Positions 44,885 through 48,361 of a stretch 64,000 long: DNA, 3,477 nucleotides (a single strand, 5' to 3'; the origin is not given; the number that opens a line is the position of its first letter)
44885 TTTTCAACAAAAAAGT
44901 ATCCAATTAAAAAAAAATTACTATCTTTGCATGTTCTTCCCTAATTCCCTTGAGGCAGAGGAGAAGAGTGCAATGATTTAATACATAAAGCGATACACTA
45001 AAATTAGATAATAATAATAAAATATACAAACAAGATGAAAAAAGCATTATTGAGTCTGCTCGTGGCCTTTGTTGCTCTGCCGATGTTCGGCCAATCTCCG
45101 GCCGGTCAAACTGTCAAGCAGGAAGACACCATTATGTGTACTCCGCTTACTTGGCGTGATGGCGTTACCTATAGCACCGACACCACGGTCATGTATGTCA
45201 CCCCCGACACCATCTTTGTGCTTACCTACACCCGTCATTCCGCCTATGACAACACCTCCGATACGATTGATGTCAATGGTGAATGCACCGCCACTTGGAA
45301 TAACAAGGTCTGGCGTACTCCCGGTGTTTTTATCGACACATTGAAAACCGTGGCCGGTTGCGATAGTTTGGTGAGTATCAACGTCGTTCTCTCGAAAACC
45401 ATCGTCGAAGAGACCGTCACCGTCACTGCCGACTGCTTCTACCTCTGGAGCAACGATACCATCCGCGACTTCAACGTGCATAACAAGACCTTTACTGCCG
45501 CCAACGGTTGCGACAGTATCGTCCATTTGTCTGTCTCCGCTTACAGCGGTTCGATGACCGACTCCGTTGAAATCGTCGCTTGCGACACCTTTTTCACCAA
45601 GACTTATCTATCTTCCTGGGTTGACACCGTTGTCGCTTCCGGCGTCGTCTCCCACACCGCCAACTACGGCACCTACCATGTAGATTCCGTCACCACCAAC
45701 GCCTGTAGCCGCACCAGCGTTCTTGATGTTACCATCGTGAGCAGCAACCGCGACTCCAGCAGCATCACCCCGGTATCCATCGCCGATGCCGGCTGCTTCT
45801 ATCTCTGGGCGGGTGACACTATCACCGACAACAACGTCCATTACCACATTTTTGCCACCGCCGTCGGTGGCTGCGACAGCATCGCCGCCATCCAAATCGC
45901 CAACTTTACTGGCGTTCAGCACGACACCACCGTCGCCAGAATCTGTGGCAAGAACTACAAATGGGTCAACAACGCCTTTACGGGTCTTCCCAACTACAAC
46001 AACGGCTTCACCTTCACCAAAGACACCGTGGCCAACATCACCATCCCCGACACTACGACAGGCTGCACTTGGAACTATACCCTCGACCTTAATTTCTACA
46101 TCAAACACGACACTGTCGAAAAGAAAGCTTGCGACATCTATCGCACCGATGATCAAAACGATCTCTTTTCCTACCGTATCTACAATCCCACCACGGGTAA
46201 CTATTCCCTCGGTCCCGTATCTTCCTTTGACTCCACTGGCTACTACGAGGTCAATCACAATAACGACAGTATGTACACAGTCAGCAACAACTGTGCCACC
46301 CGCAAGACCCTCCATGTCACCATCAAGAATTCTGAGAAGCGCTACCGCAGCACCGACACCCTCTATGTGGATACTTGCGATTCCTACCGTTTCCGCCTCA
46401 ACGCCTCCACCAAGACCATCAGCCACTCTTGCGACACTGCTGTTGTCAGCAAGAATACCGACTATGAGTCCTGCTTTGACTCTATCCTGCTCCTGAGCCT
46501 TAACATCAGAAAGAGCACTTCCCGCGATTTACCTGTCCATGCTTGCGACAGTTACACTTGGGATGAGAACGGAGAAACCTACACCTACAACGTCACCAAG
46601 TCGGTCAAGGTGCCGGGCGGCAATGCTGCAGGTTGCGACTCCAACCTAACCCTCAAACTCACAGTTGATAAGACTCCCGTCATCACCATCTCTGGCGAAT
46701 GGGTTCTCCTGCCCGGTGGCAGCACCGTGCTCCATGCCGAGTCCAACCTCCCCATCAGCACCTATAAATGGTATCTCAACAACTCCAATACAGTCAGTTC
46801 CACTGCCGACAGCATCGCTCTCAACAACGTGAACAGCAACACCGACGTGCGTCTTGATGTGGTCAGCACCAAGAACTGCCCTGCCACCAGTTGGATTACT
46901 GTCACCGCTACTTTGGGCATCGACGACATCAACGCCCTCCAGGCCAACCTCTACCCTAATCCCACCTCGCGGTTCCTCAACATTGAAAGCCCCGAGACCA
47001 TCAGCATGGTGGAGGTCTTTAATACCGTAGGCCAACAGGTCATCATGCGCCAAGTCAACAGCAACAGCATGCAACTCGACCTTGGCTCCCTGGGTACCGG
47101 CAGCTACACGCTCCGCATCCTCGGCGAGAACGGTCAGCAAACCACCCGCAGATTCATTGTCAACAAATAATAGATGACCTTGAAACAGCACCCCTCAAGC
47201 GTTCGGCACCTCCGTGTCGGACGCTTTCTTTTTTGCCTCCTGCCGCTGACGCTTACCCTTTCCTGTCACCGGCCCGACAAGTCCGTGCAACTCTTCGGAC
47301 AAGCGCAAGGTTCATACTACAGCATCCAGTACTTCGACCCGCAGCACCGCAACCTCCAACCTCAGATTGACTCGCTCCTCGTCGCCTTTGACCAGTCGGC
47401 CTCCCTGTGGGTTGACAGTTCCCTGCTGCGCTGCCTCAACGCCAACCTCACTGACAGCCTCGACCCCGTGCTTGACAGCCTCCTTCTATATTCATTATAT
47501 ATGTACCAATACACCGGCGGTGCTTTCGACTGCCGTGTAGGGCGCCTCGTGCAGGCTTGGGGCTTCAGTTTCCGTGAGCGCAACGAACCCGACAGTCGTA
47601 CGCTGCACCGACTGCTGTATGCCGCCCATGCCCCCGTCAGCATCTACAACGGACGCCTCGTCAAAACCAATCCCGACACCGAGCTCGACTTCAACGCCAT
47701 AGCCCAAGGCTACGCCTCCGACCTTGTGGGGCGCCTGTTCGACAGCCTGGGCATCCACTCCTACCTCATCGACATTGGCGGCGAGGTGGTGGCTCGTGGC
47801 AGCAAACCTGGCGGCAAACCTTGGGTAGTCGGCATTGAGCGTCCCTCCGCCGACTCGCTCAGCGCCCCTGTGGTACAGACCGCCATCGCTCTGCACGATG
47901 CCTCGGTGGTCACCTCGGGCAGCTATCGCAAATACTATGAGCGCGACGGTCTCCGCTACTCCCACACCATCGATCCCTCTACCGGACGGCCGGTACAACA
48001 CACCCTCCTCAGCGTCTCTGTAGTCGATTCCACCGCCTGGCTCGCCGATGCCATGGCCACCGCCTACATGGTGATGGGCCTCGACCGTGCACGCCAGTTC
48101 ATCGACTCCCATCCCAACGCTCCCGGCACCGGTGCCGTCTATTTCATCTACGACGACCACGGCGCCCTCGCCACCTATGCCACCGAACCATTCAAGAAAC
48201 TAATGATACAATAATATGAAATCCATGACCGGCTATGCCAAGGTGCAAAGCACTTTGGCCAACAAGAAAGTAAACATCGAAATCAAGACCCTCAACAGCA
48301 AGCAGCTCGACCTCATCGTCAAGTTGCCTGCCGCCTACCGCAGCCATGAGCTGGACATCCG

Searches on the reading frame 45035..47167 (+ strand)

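Call 73: search_protein_families(library=pfam, proteins=[window:45035-47167:+], max_evalue=0.00001)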
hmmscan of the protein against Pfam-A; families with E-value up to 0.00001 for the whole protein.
window:45035-47167:+ (711 aa): 1 family
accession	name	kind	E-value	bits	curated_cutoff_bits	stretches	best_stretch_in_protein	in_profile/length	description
PF18962.6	Por_Secre_tail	-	1.3e-11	45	27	1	639-709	1-75/75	Secretion system C-terminal sorting domain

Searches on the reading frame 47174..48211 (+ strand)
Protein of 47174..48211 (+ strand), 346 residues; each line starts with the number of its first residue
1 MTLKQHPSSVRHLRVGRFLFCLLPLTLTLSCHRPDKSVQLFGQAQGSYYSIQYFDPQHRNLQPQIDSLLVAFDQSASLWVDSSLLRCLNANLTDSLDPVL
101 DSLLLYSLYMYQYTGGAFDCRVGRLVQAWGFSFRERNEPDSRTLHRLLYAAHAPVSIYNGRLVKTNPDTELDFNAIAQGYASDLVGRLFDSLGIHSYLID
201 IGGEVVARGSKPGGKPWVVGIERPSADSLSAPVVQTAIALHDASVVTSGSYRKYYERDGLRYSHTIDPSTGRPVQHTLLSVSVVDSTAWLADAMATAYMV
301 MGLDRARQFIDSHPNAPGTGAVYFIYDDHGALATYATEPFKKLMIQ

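Call 73: search_protein_families(library=pfam, proteins=[window:47174-48211:+], max_evalue=0.00001)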
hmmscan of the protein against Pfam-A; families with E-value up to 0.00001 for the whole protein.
window:47174-48211:+ (346 aa): 1 family
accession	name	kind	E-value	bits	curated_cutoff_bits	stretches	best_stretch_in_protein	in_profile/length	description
PF02424.20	ApbE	-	4.2e-70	236.7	25.6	1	46-315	2-260/266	ApbE family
